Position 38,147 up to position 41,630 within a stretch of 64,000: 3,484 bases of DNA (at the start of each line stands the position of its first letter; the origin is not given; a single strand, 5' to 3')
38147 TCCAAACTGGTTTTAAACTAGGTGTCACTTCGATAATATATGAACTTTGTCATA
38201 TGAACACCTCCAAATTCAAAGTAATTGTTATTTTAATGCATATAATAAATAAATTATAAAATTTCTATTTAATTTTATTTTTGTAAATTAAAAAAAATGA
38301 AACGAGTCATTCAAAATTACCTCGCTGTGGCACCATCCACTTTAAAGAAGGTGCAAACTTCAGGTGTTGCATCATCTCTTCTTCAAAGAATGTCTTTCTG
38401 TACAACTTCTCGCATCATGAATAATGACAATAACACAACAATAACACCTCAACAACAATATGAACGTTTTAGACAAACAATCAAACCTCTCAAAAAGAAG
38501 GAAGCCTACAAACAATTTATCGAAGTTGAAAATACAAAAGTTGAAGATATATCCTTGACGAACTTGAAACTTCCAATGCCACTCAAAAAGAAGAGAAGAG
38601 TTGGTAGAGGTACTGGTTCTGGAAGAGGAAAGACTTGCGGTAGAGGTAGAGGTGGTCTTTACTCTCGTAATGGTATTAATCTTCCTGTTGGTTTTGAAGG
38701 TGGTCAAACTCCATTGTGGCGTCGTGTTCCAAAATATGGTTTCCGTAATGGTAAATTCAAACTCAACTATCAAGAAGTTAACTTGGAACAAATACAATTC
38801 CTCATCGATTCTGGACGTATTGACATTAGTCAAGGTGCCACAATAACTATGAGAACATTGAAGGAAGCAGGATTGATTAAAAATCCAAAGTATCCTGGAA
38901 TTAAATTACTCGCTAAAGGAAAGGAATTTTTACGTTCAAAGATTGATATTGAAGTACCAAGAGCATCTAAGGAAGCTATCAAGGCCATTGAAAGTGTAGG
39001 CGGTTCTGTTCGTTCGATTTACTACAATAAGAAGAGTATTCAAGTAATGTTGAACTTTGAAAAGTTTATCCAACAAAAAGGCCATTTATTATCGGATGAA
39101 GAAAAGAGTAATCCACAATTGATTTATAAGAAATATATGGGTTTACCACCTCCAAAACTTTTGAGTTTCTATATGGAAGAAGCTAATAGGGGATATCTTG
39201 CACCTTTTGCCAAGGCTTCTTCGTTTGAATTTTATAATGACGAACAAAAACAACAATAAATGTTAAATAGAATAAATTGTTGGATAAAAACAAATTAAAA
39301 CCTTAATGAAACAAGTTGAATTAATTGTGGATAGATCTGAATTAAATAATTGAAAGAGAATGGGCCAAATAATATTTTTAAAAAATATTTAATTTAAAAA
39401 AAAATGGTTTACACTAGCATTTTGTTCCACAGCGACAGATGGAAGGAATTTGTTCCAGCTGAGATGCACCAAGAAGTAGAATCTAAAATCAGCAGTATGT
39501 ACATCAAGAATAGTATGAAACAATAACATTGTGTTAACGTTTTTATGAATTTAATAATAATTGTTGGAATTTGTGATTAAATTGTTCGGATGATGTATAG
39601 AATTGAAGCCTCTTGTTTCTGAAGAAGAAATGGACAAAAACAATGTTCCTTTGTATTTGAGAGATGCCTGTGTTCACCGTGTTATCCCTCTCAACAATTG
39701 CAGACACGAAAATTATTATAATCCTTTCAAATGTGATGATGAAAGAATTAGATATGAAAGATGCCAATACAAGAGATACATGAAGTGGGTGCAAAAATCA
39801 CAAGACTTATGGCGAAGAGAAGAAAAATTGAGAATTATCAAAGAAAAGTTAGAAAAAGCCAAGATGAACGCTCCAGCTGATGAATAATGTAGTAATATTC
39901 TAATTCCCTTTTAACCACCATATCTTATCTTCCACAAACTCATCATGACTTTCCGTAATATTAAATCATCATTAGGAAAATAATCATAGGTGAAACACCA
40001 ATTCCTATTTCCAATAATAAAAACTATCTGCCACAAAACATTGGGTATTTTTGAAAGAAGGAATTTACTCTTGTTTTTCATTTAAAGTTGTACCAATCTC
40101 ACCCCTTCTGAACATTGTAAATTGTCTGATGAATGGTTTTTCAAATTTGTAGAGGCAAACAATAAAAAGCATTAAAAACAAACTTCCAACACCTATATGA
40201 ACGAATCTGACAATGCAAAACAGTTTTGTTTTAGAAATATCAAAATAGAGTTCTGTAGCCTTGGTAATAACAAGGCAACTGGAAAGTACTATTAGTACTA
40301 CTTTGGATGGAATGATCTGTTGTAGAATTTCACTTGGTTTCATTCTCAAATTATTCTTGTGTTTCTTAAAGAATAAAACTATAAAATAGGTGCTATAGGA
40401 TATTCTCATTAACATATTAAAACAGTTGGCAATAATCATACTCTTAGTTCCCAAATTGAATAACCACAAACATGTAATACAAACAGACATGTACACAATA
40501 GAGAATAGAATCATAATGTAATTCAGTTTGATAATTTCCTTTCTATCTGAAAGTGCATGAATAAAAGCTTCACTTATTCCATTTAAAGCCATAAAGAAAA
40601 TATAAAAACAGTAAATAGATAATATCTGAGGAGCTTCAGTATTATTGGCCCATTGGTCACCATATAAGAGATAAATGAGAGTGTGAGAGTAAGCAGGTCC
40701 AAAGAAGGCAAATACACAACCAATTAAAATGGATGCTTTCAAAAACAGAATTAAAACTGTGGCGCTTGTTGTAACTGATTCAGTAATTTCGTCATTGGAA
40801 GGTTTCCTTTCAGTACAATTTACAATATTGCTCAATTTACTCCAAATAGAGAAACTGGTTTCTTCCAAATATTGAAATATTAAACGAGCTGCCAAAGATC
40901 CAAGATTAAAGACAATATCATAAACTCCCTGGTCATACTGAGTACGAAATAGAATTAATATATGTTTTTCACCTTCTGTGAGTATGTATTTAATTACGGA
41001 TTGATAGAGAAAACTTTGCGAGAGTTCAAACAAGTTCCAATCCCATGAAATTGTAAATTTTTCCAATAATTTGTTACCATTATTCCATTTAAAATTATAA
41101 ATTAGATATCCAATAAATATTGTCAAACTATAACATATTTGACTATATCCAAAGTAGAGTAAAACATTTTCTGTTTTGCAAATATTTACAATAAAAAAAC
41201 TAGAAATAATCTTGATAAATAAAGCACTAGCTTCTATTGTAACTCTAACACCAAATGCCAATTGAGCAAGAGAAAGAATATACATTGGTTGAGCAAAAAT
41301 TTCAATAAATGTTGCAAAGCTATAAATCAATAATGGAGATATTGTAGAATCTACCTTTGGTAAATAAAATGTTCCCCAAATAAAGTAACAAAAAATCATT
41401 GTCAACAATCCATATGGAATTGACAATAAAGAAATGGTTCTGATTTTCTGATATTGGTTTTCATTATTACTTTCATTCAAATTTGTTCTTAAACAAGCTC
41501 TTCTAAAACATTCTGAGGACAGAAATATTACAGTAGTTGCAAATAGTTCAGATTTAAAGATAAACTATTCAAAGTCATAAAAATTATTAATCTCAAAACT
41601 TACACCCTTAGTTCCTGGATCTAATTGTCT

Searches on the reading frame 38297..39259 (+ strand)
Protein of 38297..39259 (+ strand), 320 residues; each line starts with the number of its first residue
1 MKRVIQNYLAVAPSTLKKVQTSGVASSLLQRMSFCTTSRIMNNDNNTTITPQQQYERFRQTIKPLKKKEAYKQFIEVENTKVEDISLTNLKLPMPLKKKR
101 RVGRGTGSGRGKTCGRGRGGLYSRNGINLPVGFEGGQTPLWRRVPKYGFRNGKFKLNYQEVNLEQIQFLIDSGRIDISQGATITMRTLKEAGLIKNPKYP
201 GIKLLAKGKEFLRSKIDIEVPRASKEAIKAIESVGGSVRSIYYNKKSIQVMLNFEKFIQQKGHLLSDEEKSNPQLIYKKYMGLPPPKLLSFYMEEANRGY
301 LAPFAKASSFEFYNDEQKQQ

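Call 66: search_protein_families(library=pfam, proteins=[window:38297-39259:+], max_evalue=0.1)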
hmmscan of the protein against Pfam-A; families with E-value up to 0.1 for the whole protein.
window:38297-39259:+ (320 aa): 2 families
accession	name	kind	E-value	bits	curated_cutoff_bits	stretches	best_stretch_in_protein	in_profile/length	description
PF00828.25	Ribosomal_L27A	-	1.1e-19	71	21.5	1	160-238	1-71/72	Ribosomal proteins 50S-L15, 50S-L18e, 60S-L27A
PF13234.12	MTR4_beta-barrel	-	0.056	14.1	26.4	1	43-99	61-116/203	Mtr4-like, beta-barrel domain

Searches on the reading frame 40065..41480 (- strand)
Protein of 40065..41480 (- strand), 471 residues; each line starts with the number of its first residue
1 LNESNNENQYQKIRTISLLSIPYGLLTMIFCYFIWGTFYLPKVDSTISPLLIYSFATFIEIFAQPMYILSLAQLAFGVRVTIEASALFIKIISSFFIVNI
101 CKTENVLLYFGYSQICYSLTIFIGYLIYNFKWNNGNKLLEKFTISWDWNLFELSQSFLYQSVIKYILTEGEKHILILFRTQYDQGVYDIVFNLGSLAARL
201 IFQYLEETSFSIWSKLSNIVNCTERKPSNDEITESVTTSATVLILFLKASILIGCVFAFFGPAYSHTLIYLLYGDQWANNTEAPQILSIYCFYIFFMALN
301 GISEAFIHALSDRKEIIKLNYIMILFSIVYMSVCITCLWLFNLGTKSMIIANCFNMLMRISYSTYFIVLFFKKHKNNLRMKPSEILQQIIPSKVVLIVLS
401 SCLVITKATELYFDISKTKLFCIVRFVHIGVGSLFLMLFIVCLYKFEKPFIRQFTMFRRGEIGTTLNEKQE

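Call 22: search_protein_families(library=pfam, proteins=[window:40065-41480:-], max_evalue=0.01)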
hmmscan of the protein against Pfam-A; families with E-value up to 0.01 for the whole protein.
window:40065-41480:- (471 aa): 1 family
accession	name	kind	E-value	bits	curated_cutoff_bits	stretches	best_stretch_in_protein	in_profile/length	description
PF04506.18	Rft-1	-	1.7e-88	298.1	23.8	1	3-454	71-509/512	Rft protein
